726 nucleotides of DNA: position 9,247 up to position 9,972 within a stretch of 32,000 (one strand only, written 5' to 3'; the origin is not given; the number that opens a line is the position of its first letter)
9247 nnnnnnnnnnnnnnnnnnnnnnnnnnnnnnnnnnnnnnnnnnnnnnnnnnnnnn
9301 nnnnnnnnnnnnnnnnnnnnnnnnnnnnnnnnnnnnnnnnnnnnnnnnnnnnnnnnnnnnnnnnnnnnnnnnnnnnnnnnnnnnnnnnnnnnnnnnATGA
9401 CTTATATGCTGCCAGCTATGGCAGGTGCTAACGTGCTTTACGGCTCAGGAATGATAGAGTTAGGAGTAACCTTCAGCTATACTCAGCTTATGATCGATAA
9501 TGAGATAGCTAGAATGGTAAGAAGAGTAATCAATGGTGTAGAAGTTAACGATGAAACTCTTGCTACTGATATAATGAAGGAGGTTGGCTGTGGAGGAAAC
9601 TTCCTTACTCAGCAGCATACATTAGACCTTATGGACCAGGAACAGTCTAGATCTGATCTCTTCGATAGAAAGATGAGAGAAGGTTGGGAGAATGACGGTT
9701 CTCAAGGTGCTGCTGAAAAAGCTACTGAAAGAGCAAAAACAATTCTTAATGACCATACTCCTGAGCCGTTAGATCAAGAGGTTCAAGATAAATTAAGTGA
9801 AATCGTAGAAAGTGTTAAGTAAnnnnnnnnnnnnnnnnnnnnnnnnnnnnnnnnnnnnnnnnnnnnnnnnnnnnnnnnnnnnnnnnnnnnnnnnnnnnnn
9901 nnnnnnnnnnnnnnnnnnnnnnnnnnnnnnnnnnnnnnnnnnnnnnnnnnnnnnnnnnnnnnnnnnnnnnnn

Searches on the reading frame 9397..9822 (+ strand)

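Call 45: search_protein_families(library=pfam, proteins=[window:9397-9822:+], max_evalue=0.0001)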
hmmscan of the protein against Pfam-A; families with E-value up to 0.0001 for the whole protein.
window:9397-9822:+ (141 aa): 1 family
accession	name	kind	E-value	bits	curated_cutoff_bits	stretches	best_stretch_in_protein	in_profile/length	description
PF06253.16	MTTB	-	1.7e-30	105.9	25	1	4-138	358-493/500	Trimethylamine methyltransferase (MTTB)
